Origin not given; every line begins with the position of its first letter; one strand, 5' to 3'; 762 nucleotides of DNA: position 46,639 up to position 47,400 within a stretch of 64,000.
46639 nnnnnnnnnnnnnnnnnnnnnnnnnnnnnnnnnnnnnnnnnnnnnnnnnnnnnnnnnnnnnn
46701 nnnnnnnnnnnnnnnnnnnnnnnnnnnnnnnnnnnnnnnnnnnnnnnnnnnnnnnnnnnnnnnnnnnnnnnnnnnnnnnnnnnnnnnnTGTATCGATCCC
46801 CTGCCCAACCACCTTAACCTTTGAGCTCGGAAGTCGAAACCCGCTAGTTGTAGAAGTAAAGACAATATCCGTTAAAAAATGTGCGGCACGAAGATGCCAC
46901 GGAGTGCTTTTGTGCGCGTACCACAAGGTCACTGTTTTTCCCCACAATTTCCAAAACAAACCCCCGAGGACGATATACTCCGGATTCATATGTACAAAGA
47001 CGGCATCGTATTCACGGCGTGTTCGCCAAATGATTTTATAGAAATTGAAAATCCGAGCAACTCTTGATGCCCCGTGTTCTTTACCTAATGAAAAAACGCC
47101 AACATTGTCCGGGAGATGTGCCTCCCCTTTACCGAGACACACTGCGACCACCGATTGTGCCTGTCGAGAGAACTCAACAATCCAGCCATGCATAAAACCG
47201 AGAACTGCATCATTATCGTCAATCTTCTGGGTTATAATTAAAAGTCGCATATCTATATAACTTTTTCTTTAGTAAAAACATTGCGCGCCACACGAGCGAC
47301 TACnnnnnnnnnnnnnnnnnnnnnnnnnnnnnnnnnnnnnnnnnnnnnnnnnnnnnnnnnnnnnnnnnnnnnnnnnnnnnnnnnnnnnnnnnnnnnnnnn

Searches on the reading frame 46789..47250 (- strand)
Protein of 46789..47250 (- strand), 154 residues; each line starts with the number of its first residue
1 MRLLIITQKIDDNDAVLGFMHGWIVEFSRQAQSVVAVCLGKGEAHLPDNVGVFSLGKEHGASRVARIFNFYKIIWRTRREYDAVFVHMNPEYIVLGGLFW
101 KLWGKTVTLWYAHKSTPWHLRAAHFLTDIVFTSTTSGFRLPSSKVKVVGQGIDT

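Call 22: find_homologous_proteins(query=window:46789-47250:-, max_evalue=1e-10)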
Query seq(154 aa) (154 aa): 63 proteins with E <= 1e-10 among 71 candidates.
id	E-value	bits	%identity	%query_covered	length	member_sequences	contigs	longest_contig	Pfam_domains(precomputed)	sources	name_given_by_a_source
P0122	6.7e-66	239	66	100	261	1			PF00534.27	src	-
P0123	9.0e-56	206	58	100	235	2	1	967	-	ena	-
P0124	2.4e-55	205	58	97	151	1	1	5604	-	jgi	jgi:hypothetical protein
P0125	3.2e-55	204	58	100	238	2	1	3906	PF00534.27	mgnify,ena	mgnify:CR=1 FL=1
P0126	3.7e-53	198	64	88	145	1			-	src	-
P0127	1.2e-52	196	57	100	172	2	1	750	-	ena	-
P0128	4.0e-51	191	54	100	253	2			-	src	-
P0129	1.6e-47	179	52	97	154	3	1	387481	-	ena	-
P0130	1.8e-47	179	53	100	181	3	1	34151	-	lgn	-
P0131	2.3e-47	179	52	100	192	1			-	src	-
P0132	3.8e-46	175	54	100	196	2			-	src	-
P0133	1.4e-44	170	48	98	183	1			-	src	-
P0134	2.6e-43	166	52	100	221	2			-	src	-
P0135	5.3e-43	165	51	100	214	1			PF00534.27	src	-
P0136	8.0e-43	164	48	100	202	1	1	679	-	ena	-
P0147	2.9e-38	149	46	100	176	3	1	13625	-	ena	-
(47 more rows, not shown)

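Call 26: find_related_loci(query=A2, collection=metagenome_contigs, flank=2500)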
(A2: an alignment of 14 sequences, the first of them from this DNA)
Query A2 (153 aa) in metagenome_contigs; peptide patterns used: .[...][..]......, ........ (x = any residue, [..] = any of these).
600 stretches matched a pattern (row limit reached: there are more); 563 encode a relative of the query (tblastn E <= 1e-3); the best 80 are kept; 80 distinct loci.
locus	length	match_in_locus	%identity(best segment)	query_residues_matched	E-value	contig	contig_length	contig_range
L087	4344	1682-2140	100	1-153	1e-105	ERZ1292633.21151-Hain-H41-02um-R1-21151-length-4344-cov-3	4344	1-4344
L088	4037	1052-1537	67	1-153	2e-73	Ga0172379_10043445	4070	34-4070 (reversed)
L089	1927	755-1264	67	1-153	5e-75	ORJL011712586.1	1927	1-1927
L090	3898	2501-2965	68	1-153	5e-71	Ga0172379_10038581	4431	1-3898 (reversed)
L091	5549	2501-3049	63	1-153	3e-70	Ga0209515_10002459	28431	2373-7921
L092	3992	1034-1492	64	1-153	7e-70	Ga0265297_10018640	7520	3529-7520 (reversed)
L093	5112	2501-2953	60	3-153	4e-65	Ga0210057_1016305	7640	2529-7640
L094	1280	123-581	58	1-153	4e-68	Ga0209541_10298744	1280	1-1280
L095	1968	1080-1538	61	1-153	4e-66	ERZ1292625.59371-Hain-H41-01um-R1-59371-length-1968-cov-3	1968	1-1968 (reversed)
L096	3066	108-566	59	1-153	1e-63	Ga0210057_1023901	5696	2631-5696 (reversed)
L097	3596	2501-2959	58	1-153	1e-63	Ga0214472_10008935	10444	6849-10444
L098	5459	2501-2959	58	1-153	1e-62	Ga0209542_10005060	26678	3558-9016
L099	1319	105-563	56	1-153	1e-65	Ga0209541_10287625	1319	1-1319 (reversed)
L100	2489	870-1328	59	1-153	2e-62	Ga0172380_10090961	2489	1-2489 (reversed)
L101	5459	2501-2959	62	1-153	1e-61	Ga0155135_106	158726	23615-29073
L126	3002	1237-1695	58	1-153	1e-57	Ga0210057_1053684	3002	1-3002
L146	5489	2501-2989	55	1-153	1e-55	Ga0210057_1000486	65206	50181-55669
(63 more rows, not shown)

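Call 30: search_protein_families(library=pfam, proteins=[L097:1297-2496:+, L126:109-1227:+, L146:615-1700:+], max_evalue=0.00001)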
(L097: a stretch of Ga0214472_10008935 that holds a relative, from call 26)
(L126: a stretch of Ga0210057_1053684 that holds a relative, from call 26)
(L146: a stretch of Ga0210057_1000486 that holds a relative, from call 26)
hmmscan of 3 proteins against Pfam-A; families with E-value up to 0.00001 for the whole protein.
L097:1297-2496:+ (400 aa): 2 families
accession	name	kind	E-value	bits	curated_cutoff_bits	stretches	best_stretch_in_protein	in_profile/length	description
PF00534.26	Glycos_transf_1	-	2e-30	106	26.4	1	221-373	15-171/172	Glycosyl transferases group 1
PF13692.12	Glyco_trans_1_4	-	1.5e-22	80.9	27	1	223-360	3-142/142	Glycosyl transferases group 1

L126:109-1227:+ (373 aa): 3 families
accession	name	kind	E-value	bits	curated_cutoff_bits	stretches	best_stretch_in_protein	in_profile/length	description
PF00534.26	Glycos_transf_1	-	1.5e-30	106.4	26.4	1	200-329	11-144/172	Glycosyl transferases group 1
PF13692.12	Glyco_trans_1_4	-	2.7e-25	89.7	27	1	205-341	2-140/142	Glycosyl transferases group 1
PF13439.12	Glyco_transf_4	-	1e-07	32.6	28.5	1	61-185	44-168/170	Glycosyltransferase Family 4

L146:615-1700:+ (362 aa): 4 families
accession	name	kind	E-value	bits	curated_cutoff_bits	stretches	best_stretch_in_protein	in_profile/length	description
PF00534.26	Glycos_transf_1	-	5.4e-41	140.4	26.4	1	178-335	10-170/172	Glycosyl transferases group 1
PF13692.12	Glyco_trans_1_4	-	2.1e-31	109.5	27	1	184-323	2-142/142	Glycosyl transferases group 1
PF20706.3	GT4-conflict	-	4.9e-12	46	26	1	130-311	143-340/385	Family 4 Glycosyltransferase in conflict systems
PF13439.12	Glyco_transf_4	-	5e-09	36.8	28.5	1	52-166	42-166/170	Glycosyltransferase Family 4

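Call 35: find_encoding_contigs(protein=P0130, flank=1500, max_places=3)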
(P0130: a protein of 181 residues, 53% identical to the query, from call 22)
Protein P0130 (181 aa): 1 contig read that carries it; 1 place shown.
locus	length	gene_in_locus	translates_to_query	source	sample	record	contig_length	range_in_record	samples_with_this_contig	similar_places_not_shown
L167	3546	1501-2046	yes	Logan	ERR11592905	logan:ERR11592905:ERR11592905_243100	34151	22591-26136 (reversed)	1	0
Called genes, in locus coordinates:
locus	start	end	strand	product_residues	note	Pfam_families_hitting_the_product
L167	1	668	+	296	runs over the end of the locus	PF13439:Glyco_transf_4, PF13579:Glyco_trans_4_4, PF20706:GT4-conflict, PF00534:Glycos_transf_1, PF13692:Glyco_trans_1_4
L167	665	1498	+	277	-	PF03446:NAD_binding_2 (faint), PF03721:UDPG_MGDP_dh_N, PF00984:UDPG_MGDP_dh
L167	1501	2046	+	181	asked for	-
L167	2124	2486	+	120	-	PF00534:Glycos_transf_1, PF13524:Glyco_trans_1_2 (weak), PF13692:Glyco_trans_1_4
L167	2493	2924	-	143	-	-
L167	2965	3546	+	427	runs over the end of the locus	PF13439:Glyco_transf_4 (faint), PF13579:Glyco_trans_4_4 (weak), PF13692:Glyco_trans_1_4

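Call 36: find_encoding_contigs(protein=P0147, flank=1500, max_places=3)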
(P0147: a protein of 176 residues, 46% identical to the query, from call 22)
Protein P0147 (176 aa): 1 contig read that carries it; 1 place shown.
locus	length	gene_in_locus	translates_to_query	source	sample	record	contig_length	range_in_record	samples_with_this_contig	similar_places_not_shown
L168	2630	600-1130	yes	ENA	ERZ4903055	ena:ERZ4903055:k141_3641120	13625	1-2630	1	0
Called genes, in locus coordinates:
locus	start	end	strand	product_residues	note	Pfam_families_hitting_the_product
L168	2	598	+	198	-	?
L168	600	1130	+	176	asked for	-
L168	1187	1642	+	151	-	PF00534:Glycos_transf_1, PF13524:Glyco_trans_1_2, PF13692:Glyco_trans_1_4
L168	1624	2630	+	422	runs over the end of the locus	PF00535:Glycos_transf_2, PF10111:Glyco_tranf_2_2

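Call 68: find_homologous_proteins(query=A2, max_evalue=1e-15)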
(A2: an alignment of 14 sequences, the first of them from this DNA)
Query A2 (14 sequences) (153 aa, profile of the alignment): 545 proteins with E <= 1e-15 among 1624 candidates; the best 120 are listed.
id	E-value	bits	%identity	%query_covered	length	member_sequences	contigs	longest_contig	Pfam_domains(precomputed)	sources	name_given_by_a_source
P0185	5.3e-79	282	60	100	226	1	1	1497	PF00534.27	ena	-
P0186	7.2e-76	272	59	100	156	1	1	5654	-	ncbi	-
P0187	5.0e-75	269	55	100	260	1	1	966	PF00534.27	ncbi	-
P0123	1.5e-73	264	58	100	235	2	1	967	-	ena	-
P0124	3.1e-73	263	58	98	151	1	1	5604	-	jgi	jgi:hypothetical protein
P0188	7.4e-73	262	61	100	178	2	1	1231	PF13439.13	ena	-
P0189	1.1e-71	258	53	100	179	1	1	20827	-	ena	-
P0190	1.2e-71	258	59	100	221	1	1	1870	PF13439.13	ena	-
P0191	1.2e-71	258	57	100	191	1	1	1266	-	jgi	-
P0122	3.2e-71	256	66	100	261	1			PF00534.27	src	-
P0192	1.1e-70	255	61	100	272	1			PF00534.27,PF13524.13,PF13692.13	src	-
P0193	5.3e-70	253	52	100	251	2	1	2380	PF00534.27,PF13477.13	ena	-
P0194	7.5e-70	252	58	100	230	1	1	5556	PF00534.27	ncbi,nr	ncbi:MAG: hypothetical protein QG607_211, partial [Patescibacteria group bacterium]|nr:hypothetical 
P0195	1.8e-69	251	58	100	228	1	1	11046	-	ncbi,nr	ncbi:MAG: hypothetical protein NT003_03740, partial [Candidatus Magasanikbacteria bacterium]|nr:hypo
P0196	5.7e-69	249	57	100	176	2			-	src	-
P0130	1.2e-56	209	53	100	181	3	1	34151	-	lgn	-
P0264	4.3e-56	207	52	99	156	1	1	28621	-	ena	-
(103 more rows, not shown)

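Call 70: find_encoding_contigs(protein=P0186, flank=900, max_places=2)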
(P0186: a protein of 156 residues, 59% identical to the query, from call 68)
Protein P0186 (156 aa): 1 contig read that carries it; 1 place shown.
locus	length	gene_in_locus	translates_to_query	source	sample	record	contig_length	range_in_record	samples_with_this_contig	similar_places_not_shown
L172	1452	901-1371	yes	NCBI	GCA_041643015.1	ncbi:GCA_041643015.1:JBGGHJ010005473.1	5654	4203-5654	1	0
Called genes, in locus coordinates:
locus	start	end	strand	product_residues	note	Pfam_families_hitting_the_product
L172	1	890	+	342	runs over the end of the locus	PF13439:Glyco_transf_4, PF13579:Glyco_trans_4_4, PF20706:GT4-conflict, PF00534:Glycos_transf_1, PF13692:Glyco_trans_1_4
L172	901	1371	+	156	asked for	-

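Call 71: find_encoding_contigs(protein=P0189, flank=900, max_places=2)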
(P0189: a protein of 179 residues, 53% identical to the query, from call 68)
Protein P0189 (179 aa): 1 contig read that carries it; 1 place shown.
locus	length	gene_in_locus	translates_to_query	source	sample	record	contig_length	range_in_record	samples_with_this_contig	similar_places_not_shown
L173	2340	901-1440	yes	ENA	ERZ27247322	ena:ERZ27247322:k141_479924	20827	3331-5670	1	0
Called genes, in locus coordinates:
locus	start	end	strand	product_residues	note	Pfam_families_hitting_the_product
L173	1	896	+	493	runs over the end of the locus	PF02310:B12-binding, PF04055:Radical_SAM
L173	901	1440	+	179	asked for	-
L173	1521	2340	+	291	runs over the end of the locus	PF13366:PDDEXK_3, PF00534:Glycos_transf_1, PF13692:Glyco_trans_1_4, PF13524:Glyco_trans_1_2 (weak)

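Call 72: find_encoding_contigs(protein=P0264, flank=900, max_places=2)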
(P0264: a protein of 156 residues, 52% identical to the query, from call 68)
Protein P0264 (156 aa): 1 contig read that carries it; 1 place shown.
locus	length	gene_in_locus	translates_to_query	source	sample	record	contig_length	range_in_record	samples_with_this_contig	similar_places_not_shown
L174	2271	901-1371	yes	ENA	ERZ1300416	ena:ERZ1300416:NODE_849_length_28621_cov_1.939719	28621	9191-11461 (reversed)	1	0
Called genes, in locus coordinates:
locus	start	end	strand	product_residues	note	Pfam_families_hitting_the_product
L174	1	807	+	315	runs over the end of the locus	-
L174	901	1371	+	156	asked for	-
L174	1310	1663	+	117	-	PF13692:Glyco_trans_1_4 (weak), PF00534:Glycos_transf_1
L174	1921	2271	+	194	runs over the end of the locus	-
